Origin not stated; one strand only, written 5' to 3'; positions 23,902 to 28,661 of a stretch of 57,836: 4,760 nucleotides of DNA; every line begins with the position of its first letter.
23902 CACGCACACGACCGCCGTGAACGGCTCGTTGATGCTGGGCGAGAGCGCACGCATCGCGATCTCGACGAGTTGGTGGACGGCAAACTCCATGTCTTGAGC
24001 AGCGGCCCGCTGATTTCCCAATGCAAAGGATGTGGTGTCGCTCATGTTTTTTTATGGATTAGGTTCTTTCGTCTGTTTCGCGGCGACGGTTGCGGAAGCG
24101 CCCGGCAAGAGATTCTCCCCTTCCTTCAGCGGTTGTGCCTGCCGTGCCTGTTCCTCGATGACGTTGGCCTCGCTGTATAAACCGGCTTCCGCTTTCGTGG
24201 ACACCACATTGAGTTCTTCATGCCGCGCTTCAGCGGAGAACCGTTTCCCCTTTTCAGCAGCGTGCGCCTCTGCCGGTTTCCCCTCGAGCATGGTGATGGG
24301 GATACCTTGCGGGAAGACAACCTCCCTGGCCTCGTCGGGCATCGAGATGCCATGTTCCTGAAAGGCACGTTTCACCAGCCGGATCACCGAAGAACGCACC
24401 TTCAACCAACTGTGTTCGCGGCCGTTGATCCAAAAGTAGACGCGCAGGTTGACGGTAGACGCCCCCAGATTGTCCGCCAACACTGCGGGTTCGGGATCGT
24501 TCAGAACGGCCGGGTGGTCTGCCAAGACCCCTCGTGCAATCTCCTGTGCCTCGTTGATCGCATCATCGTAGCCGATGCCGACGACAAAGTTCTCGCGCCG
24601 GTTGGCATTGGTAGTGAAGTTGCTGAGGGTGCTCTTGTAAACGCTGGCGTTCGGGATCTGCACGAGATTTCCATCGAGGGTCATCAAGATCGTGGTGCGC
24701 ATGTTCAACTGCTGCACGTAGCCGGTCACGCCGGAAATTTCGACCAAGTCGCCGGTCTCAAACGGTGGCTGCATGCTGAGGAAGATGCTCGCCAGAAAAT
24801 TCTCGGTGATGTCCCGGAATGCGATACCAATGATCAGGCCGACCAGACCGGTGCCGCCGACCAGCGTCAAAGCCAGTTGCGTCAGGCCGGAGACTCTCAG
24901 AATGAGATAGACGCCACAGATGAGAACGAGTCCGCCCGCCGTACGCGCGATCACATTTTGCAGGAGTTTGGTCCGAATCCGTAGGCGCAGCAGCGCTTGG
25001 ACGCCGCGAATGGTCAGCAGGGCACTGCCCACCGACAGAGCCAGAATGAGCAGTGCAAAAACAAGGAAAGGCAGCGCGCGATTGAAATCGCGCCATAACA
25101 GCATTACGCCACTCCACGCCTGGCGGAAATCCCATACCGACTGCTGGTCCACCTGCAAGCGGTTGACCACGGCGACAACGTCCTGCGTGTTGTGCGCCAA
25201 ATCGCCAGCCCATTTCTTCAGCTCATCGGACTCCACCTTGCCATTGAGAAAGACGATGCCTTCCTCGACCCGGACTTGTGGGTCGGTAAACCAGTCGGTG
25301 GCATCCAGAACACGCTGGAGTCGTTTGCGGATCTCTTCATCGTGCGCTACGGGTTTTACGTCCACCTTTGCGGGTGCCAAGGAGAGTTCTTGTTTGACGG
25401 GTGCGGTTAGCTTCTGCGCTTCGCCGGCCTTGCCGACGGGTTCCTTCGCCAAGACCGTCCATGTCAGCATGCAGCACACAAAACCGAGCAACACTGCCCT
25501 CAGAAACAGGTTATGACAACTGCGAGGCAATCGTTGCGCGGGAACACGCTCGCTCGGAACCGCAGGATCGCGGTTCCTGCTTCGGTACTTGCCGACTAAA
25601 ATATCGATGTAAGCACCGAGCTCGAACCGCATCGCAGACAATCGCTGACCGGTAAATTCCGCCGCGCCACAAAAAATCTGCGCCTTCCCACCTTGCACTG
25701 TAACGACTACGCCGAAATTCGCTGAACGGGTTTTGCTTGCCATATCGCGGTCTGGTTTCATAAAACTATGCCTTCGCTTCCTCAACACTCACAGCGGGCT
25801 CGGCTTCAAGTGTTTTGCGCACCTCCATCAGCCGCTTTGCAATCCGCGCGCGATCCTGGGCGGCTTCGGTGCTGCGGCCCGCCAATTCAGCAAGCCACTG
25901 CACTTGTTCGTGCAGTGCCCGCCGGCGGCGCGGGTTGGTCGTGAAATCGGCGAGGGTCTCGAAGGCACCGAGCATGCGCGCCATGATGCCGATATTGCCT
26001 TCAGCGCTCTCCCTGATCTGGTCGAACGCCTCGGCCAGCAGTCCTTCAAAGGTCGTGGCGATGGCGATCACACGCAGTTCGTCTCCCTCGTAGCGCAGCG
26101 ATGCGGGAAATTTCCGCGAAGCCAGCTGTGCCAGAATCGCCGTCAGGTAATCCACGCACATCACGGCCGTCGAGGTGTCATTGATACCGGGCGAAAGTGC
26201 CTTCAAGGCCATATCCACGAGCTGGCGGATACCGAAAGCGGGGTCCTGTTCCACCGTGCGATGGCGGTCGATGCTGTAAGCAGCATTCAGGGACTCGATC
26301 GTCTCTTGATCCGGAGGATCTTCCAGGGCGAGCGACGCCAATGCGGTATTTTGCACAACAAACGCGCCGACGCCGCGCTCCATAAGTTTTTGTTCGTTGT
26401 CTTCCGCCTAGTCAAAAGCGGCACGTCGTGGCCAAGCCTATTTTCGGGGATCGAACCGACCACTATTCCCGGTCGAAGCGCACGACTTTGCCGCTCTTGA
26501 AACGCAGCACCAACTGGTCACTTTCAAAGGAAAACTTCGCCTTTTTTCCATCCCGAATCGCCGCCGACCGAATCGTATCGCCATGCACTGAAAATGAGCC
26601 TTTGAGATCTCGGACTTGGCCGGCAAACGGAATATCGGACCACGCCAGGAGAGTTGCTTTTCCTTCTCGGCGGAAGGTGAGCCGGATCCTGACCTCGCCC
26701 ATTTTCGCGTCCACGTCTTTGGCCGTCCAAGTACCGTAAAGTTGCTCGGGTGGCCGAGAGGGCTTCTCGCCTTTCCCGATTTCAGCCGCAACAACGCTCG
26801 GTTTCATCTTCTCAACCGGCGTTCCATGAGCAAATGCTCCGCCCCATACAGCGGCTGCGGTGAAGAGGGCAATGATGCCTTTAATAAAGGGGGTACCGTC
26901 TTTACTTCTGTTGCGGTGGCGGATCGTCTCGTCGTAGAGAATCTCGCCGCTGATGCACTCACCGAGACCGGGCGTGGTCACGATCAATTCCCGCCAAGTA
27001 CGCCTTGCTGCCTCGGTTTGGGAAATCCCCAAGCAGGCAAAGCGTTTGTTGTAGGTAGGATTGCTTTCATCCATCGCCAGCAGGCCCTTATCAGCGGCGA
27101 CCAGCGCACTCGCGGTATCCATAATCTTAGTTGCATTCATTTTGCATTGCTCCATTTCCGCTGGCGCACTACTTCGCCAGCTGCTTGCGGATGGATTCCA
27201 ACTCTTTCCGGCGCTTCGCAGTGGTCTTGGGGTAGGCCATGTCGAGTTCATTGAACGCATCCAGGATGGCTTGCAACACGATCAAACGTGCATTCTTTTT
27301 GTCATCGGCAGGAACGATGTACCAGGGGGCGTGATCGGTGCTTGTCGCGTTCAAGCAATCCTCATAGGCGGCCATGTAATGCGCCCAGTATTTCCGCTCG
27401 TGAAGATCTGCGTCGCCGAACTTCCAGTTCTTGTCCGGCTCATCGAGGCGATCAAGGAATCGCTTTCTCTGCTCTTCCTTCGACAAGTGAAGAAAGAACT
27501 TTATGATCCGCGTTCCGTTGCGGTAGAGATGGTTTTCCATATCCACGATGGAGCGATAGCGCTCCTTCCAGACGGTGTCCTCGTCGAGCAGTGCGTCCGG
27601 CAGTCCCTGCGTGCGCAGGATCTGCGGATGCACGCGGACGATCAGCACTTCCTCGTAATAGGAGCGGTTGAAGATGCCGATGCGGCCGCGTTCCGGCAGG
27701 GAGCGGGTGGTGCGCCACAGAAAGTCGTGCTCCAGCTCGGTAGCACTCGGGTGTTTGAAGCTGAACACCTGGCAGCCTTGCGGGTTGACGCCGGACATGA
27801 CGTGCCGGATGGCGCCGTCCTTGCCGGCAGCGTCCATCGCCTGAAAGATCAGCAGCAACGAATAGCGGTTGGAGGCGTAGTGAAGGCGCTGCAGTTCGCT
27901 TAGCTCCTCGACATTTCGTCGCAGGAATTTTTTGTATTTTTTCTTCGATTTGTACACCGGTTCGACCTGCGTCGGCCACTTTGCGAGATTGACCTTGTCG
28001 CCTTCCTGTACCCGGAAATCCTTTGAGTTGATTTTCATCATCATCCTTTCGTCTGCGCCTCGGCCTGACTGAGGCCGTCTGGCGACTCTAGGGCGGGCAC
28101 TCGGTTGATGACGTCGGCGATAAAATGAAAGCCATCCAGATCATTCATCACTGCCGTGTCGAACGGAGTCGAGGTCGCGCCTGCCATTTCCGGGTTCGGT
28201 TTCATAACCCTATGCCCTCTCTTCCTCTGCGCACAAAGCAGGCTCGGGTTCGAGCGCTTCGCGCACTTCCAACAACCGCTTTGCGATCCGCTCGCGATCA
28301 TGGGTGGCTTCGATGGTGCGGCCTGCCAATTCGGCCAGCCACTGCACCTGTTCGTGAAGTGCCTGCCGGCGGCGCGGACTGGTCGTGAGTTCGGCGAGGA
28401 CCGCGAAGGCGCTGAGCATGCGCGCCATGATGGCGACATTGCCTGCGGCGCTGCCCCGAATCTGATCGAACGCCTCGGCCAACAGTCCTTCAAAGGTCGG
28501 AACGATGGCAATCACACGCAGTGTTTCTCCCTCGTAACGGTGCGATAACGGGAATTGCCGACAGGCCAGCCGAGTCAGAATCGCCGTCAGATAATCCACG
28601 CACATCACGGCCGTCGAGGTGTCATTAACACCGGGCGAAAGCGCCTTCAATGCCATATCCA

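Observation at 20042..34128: Hypothesis: the left 34 kb is one 'low-energy survival' system (substrate-level ATP + polyP + ion pumps + ribosome silencing)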

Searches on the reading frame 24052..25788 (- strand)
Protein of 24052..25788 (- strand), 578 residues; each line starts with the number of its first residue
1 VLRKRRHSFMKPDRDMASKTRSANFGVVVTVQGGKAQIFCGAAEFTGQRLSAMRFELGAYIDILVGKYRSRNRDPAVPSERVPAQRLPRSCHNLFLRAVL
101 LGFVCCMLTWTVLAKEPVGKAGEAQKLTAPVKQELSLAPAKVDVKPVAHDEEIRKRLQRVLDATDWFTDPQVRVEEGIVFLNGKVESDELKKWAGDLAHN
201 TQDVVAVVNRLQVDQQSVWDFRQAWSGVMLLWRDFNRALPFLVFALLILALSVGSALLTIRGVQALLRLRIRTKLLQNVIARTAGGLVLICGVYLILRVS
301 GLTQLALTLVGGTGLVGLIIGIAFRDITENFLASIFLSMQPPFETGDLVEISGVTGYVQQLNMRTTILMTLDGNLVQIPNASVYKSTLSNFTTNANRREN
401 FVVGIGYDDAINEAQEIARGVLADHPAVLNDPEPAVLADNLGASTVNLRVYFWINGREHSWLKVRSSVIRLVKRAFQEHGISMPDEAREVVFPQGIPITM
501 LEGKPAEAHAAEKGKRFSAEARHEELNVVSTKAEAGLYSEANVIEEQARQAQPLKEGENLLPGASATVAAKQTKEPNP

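Call 5: search_protein_families(library=pfam, proteins=[window:24052-25788:-])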
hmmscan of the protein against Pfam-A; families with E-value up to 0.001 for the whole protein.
window:24052-25788:- (578 aa): 3 families
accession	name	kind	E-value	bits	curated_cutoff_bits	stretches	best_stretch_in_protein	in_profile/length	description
PF00924.24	MS_channel_2nd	-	2.9e-18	66.2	20.2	1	326-392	1-67/68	Mechanosensitive ion channel, beta-domain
PF21082.3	MS_channel_3rd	-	1.7e-15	57.7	21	1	400-483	2-88/88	Mechanosensitive ion channel MscS, C-terminal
PF04972.22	BON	-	1.9e-11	44.5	27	1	149-214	1-68/69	BON domain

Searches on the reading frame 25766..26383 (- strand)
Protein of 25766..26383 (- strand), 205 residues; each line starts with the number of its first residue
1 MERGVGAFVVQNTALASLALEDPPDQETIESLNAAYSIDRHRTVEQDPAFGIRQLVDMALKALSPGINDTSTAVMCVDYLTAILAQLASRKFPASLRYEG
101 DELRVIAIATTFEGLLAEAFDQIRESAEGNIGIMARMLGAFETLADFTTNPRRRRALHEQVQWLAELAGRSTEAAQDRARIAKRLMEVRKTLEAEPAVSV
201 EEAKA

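Call 5: search_protein_families(library=pfam, proteins=[window:25766-26383:-])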
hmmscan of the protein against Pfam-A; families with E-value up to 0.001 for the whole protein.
window:25766-26383:- (205 aa): 1 family
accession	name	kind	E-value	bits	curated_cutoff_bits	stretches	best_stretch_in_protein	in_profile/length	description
PF10011.15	DUF2254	-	9.5e-44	150.1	28.8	1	1-142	226-367/368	Predicted membrane protein (DUF2254)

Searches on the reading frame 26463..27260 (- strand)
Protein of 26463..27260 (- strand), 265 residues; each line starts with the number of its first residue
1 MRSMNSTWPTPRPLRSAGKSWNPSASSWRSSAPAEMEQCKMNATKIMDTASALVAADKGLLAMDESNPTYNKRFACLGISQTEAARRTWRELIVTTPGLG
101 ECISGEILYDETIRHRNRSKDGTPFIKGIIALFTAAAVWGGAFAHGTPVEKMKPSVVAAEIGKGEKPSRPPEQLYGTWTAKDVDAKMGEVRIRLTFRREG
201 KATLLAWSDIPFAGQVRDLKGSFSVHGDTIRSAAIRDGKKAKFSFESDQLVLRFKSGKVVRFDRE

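Call 5: search_protein_families(library=pfam, proteins=[window:26463-27260:-])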
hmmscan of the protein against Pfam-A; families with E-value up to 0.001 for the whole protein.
window:26463-27260:- (265 aa): 1 family
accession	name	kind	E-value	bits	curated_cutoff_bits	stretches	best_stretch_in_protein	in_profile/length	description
PF00274.25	Glycolytic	-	3e-19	69.4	22.2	1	47-128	3-83/349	Fructose-bisphosphate aldolase class-I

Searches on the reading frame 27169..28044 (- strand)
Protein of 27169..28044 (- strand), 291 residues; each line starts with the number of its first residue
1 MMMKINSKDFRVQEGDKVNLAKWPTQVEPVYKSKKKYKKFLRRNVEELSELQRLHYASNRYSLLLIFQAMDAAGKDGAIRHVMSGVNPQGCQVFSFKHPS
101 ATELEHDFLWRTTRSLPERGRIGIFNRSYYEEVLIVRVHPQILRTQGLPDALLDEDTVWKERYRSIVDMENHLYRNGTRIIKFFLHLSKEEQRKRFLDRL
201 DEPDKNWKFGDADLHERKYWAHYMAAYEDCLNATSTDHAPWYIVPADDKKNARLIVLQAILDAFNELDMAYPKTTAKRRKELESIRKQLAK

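Call 5: search_protein_families(library=pfam, proteins=[window:27169-28044:-])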
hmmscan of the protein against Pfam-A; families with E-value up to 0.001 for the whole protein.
window:27169-28044:- (291 aa): 1 family
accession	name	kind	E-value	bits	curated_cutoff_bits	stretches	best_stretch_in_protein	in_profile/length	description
PF03976.20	PPK2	-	1.5e-68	231.2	22.3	1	32-266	2-223/229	Polyphosphate kinase 2 (PPK2)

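Call 54: search_solved_structures(query=window:27169-28044:-, max_evalue=1e-20)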
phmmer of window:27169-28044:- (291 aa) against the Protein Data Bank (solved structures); distinct sequences matched with E-value up to 1e-20: 18.
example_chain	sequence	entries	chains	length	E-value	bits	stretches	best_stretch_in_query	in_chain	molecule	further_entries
6an9_A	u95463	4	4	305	6.5e-80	271.5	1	11-289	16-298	Polyphosphate:AMP phosphotransferase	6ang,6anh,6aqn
6au0_A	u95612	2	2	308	6.8e-80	271.5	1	11-289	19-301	Polyphosphate:AMP phosphotransferase | PPK3 Class III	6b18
9igq_A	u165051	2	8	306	1.7e-73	250.5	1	12-289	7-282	Polyphosphate--nucleotide phosphotransferase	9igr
6aqe_A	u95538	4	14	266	5.5e-62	212.7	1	9-273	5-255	molecule A | PPK2 domain-containing protein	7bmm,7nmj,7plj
5lc9_A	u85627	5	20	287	3.7e-61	210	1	8-276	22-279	Polyphosphate:AMP phosphotransferase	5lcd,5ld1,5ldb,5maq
5o6k_A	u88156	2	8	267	2.5e-60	207.3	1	9-276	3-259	Polyphosphate:AMP phosphotransferase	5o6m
3rhf_A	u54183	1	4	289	3.5e-58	200.2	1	19-274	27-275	Putative polyphosphate kinase 2 family protein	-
3czp_A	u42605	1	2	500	5.3e-58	199.6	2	31-269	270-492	Putative polyphosphate kinase 2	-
9h8j_B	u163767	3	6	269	5.2e-38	134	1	33-261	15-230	Polyphosphate kinase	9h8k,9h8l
9gp9_A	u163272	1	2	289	6.9e-38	133.6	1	33-261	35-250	Polyphosphate kinase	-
9gia_A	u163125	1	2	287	6.4e-36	127.2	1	31-265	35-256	Polyphosphate-AMP phosphotransferase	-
5llf_A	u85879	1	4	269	4.7e-30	108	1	46-263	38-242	Polyphosphate kinase 2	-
5ll0_A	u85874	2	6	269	2.2e-29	105.8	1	46-263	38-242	Polyphosphate kinase 2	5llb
4yeg_A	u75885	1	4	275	2.3e-29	105.7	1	46-263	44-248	Polyphosphate kinase 2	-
5llb_C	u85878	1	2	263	2.3e-29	105.6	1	46-262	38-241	Polyphosphate kinase 2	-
3czq_A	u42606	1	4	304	8.2e-25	90.7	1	34-262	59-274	Putative polyphosphate kinase 2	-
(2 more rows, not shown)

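Call 70: search_protein_families(library=ncbifam, proteins=[window:27169-28044:-])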
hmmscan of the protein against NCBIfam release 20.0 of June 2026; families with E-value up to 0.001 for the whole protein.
window:27169-28044:- (291 aa): 5 families
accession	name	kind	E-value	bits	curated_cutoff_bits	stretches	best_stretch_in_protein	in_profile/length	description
NF042973.1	ADPpolyPPhtase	equivalog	7.1e-157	520.9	450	1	5-289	1-285/285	ADP-polyphosphate phosphotransferase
TIGR03709.1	PPK2_rel_1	subfamily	4.6e-119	396.5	247.2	1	8-281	2-263/264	PPK2 family polyphosphate kinase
TIGR03708.1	poly_P_AMP_trns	equivalog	5.6e-60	203.4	547.65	1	32-265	270-490/493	polyphosphate:AMP phosphotransferase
TIGR03707.1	PPK2_P_aer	equivalog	2e-46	158.5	301.8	1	33-265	3-222/230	polyphosphate kinase 2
NF050016.1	PolyPhAMPPhtase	equivalog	2.4e-46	158.4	800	1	22-263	240-468/472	polyphosphate:AMP phosphotransferase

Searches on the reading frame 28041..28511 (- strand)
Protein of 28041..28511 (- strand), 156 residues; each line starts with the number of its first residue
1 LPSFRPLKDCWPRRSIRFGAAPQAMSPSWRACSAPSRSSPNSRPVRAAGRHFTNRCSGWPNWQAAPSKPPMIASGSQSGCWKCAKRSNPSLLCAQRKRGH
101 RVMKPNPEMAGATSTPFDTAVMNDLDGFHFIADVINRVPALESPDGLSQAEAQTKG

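Call 5: search_protein_families(library=pfam, proteins=[window:28041-28511:-])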
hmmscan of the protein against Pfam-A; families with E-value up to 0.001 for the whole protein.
window:28041-28511:- (156 aa): 1 family
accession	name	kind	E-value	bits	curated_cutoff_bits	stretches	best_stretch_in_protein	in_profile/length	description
PF09363.15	XFP_C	-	1e-05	25.6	23.4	1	107-143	131-167/202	XFP C-terminal domain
